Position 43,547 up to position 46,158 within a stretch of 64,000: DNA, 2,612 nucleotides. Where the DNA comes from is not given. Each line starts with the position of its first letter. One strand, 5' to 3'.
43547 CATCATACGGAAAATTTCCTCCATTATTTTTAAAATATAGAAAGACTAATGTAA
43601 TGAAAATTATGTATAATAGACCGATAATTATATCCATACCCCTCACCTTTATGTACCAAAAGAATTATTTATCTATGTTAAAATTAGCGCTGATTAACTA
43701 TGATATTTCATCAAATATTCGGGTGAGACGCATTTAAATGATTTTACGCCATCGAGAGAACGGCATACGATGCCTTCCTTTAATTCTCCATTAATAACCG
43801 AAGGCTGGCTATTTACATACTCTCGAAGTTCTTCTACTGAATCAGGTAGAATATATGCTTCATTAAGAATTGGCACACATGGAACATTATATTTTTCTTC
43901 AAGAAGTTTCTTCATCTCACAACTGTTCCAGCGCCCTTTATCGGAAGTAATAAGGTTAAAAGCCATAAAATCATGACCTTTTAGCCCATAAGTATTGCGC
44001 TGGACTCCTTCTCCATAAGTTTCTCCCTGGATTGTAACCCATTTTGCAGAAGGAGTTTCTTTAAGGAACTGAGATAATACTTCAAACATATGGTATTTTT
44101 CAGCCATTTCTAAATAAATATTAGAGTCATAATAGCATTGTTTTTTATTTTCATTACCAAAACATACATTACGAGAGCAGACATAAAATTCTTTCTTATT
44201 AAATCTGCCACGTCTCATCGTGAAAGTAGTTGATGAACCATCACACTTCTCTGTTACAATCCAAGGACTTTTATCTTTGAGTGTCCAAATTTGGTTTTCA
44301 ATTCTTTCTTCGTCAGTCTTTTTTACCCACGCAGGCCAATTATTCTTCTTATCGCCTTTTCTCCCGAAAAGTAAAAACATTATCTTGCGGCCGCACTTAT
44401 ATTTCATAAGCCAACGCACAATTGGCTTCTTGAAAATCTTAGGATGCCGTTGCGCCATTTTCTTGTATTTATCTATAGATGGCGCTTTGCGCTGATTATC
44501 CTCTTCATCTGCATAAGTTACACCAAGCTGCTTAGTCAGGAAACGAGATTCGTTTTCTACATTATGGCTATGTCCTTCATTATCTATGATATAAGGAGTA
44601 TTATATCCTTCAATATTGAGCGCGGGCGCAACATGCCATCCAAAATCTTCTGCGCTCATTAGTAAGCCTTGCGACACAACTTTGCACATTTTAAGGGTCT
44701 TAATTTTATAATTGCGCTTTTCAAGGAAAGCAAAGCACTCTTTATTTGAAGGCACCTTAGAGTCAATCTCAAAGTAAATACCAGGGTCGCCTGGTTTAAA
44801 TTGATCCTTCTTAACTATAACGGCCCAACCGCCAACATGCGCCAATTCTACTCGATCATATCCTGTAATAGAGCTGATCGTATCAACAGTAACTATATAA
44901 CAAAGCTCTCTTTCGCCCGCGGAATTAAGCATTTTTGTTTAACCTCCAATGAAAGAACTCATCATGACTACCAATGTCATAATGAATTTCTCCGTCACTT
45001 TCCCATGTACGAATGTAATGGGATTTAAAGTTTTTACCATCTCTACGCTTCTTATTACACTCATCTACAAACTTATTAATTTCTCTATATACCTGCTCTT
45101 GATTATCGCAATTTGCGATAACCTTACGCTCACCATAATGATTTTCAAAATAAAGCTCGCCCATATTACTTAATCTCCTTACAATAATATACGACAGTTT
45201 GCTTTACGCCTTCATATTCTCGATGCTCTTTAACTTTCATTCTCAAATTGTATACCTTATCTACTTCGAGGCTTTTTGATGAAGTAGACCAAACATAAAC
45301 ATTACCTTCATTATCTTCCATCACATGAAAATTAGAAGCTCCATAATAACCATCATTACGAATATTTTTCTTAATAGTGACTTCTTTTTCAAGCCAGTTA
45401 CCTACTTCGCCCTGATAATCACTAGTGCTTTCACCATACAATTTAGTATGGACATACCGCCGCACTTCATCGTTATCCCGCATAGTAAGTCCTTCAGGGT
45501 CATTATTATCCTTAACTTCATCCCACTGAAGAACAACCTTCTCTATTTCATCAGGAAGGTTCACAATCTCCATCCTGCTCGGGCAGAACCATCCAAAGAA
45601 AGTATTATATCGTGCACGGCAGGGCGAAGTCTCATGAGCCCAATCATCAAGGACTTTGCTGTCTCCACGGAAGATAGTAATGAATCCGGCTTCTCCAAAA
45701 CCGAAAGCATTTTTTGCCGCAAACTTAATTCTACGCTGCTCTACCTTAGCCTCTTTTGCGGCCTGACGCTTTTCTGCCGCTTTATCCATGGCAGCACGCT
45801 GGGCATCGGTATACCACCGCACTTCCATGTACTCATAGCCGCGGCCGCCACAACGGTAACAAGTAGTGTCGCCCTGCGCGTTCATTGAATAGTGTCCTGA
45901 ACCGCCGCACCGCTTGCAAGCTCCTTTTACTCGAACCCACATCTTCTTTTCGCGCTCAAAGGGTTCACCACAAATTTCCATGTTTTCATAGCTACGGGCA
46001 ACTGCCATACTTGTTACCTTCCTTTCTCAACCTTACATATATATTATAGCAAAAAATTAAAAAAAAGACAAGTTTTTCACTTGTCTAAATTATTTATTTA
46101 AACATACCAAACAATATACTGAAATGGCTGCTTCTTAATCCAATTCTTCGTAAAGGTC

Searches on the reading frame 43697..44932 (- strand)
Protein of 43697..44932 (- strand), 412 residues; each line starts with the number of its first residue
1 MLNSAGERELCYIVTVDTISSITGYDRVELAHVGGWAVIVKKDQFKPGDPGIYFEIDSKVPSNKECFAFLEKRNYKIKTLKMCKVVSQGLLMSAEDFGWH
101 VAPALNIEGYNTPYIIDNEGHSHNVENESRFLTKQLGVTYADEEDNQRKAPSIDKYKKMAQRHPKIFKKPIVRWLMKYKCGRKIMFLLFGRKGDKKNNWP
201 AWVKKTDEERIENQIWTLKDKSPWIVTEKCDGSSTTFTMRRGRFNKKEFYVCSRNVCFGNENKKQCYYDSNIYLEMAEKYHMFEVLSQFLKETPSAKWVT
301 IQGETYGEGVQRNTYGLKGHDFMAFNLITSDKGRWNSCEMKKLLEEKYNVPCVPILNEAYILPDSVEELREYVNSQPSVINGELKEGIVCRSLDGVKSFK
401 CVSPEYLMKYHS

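Call 38: search_protein_families(library=pfam, max_evalue=0.001, proteins=[window:43697-44932:-])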
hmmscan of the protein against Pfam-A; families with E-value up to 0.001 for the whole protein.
window:43697-44932:- (412 aa): 2 families
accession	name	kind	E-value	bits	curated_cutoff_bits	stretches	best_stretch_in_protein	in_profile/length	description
PF09414.15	RNA_ligase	-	2.2e-20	73.9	27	1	223-401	2-170/171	RNA ligase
PF21189.3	PHA02142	-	3.7e-20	72.6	27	1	13-92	4-90/92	PHA02142 OB-fold domain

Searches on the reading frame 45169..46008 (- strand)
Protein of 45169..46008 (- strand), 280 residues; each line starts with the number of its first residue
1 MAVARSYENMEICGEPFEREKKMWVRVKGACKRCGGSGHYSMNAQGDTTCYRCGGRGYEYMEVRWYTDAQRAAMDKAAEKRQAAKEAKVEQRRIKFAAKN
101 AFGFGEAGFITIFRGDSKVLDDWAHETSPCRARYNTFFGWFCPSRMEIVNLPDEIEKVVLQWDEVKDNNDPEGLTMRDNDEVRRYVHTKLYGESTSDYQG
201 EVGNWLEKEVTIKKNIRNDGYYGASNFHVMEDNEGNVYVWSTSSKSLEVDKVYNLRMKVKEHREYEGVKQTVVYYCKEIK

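Call 38: search_protein_families(library=pfam, max_evalue=0.001, proteins=[window:45169-46008:-])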
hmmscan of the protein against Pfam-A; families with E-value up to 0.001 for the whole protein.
window:45169-46008:- (280 aa): 1 family
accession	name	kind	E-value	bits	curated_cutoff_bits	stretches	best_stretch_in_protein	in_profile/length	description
PF00684.25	DnaJ_CXXCXGXG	-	0.00073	20.2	32.7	0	31-63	1-31/65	DnaJ central domain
